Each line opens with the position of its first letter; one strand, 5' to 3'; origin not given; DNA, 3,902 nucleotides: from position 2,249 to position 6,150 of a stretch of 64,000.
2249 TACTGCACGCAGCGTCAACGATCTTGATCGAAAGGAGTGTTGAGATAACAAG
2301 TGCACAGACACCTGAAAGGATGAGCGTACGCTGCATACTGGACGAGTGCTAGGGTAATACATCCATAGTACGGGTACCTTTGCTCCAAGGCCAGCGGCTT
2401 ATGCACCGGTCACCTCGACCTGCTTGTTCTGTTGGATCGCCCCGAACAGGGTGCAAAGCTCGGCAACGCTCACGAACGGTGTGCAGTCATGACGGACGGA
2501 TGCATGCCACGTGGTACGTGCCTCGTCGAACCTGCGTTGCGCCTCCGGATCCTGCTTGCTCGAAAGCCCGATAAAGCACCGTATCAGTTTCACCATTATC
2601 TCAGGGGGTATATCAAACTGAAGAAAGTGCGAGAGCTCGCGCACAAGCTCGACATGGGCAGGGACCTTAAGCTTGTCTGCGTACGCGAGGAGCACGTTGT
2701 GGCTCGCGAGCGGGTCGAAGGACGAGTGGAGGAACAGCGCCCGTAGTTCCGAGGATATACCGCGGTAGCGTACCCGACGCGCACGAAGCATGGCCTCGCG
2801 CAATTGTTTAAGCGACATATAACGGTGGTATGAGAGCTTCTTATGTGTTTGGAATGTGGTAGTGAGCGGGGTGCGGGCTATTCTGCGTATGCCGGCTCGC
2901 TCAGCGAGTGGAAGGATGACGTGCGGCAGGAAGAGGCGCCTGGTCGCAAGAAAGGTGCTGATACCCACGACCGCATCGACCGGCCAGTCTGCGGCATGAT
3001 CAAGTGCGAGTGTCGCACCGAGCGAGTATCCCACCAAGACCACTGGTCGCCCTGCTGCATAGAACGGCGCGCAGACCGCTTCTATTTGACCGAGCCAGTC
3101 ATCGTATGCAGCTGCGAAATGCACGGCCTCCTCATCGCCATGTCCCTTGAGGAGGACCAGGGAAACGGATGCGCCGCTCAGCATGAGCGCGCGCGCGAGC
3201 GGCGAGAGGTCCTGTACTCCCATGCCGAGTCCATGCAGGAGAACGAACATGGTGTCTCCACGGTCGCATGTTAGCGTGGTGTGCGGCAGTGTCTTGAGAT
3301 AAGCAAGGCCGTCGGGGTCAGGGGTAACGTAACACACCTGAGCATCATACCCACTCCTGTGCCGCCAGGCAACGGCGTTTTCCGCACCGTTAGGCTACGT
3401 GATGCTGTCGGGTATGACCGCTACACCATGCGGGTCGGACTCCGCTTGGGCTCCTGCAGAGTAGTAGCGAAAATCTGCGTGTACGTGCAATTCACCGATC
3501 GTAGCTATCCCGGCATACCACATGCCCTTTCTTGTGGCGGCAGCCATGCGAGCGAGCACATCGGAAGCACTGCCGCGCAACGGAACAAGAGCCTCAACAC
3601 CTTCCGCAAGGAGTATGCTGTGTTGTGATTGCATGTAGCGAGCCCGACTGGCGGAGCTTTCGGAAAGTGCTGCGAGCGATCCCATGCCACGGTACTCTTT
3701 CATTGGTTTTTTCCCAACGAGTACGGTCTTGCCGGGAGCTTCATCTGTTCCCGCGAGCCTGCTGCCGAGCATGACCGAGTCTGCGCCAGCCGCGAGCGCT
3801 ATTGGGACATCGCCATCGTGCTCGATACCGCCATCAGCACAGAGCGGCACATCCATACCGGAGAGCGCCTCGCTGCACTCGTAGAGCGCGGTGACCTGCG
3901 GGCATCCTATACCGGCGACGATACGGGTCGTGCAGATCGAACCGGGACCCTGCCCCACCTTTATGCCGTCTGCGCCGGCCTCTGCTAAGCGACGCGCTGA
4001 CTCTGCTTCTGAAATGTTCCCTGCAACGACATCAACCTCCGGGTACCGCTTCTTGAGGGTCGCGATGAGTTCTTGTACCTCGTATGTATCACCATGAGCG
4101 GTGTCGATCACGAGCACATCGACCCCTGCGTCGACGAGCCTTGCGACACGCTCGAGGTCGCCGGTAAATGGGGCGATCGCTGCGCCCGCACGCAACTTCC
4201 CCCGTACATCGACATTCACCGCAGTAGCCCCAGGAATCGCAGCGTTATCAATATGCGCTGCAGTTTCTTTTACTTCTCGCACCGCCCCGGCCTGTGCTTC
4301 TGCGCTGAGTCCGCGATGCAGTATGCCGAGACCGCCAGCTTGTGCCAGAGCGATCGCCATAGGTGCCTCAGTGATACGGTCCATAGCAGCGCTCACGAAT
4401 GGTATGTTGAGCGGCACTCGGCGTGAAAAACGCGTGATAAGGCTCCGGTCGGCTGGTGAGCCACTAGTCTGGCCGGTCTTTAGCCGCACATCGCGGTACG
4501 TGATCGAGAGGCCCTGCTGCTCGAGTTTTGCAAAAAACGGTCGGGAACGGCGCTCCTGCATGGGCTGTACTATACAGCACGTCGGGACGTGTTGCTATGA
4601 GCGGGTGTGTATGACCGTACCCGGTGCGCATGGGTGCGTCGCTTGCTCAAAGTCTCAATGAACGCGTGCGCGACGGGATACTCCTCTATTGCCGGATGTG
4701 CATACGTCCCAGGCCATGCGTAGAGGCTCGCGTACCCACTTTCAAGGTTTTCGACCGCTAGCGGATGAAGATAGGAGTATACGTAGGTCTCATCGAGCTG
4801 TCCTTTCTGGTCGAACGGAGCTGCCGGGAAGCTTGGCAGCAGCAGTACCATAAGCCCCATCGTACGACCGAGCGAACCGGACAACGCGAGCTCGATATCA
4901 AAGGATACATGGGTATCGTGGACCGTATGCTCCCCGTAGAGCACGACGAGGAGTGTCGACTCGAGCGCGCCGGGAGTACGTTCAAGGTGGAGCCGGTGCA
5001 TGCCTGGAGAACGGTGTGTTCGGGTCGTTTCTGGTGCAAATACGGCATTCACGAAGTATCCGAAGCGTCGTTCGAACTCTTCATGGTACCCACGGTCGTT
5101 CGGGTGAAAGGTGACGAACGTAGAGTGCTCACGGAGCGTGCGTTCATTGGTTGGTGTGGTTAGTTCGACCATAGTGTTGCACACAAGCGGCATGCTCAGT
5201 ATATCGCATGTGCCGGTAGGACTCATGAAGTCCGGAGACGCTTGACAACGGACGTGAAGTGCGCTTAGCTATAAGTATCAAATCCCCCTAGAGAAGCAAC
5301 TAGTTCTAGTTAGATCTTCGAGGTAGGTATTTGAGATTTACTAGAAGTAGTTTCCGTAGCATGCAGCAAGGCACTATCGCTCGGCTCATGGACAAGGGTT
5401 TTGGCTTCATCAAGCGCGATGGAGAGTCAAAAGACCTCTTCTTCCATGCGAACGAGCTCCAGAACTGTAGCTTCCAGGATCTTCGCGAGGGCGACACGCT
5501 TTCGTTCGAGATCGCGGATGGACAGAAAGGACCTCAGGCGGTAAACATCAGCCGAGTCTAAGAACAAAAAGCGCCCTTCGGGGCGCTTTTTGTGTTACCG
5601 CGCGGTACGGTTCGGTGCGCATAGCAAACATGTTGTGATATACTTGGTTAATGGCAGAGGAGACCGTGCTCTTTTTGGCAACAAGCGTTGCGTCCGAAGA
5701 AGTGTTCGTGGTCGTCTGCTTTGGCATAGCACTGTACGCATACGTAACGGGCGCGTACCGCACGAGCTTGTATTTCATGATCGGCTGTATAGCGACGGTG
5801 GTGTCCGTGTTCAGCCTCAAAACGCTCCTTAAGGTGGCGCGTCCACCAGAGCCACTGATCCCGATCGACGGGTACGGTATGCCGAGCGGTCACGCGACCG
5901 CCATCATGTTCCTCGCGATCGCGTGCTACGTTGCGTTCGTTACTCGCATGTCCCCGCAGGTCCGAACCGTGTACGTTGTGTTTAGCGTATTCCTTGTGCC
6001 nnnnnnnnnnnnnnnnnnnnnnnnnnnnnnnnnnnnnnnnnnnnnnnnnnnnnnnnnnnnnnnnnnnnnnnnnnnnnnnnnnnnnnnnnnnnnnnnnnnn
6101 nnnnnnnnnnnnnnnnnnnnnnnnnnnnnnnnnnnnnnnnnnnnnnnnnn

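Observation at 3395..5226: TIR-like (ThsB/DUF1863-type) gene placed 8 nt upstream of a CBS-less IMP dehydrogenase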

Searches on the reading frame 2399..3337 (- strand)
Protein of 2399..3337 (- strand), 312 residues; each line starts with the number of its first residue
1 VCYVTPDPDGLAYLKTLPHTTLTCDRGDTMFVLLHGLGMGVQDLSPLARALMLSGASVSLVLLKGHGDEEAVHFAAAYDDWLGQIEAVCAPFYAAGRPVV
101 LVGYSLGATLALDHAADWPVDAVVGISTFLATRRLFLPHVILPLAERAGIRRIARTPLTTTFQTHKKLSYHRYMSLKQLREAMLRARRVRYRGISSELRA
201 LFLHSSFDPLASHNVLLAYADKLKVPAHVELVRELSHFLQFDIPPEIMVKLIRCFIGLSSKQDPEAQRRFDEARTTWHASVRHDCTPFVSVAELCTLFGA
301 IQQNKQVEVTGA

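Call 3: search_protein_families(library=pfam, proteins=[window:2399-3337:-], max_evalue=1)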
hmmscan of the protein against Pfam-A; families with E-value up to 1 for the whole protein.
window:2399-3337:- (312 aa): 7 families
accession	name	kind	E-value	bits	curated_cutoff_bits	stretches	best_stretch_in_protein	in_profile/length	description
PF12697.13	Abhydrolase_6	-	2e-10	42.2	26.3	1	31-240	1-207/217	Alpha/beta hydrolase family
PF12146.15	Hydrolase_4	-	2e-10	40.8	27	1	30-242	6-237/239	Serine aminopeptidase, S33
PF00561.26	Abhydrolase_1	-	0.00044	20.4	25.8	1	31-146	3-123/245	alpha/beta hydrolase fold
PF00975.26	Thioesterase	-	0.0076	16.9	26.4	1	36-116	9-85/226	Thioesterase domain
PF07859.19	Abhydrolase_3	-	0.04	14.1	25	1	73-232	44-201/210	alpha/beta hydrolase fold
PF01738.24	DLH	-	0.25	11.3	21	1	96-125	96-126/217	Dienelactone hydrolase family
PF02230.22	Abhydrolase_2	-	0.26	11.5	23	0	99-136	107-146/217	Phospholipase/Carboxylesterase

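Call 4: search_protein_families(library=padloc, proteins=[window:2399-3337:-], max_evalue=1)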
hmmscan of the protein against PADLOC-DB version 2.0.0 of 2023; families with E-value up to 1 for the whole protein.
window:2399-3337:- (312 aa): 0 families

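Call 5: search_protein_families(library=ncbifam, proteins=[window:2399-3337:-], max_evalue=1)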
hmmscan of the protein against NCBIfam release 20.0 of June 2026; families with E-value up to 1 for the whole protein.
window:2399-3337:- (312 aa): 9 families
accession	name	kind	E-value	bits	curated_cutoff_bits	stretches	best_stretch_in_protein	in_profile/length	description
NF008340.0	PRK11126.1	equivalog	4.7e-08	32.6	261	1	25-121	11-102/255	2-succinyl-6-hydroxy-2,4-cyclohexadiene-1-carboxylate synthase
TIGR03695.1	menH_SHCHC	equivalog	3e-07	30.1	208.55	1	29-120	3-94/252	2-succinyl-6-hydroxy-2,4-cyclohexadiene-1-carboxylate synthase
TIGR01738.1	bioH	equivalog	2.8e-05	23.9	206.95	1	28-128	4-95/245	pimeloyl-ACP methyl ester esterase BioH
TIGR03101.1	hydr2_PEP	hypoth_equivalog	0.0031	17.1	202.75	1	47-118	48-120/266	hydrolase 2, exosortase A system-associated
TIGR03056.1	bchO_mg_che_rel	equivalog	0.0092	15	172.55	1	26-132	23-132/278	alpha/beta fold hydrolase BchO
NF051487.1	bifunc_PcaCD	exception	0.019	14.1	430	1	29-119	173-260/413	bifunctional 4-carboxymuconolactone decarboxylase/3-oxoadipate enol-lactonase PcaCD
NF011457.0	PRK14875.1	equivalog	0.021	13.8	307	1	28-120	132-221/372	acetoin dehydrogenase dihydrolipoyllysine-residue acetyltransferase subunit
NF004524.0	PRK05869.1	equivalog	0.064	12.5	326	1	90-121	100-126/254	enoyl-CoA hydratase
NF047577.1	quino_deg_MhqD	equivalog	0.13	11.9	325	1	24-53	8-37/195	methylhydroquinone degradation carboxylesterase MhqD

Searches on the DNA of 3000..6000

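Call 66: search_rna_families(source=window, start=3000, end=6000, threshold=evalue, max_evalue=0.1)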
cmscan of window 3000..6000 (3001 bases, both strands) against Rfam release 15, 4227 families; matches with E-value up to 0.1: 1.
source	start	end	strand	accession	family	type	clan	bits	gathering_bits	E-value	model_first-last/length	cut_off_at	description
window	5448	5595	+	RF01408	sraL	Gene; sRNA;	-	21.1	39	0.083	1-142/142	no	sraL Hfq binding RNA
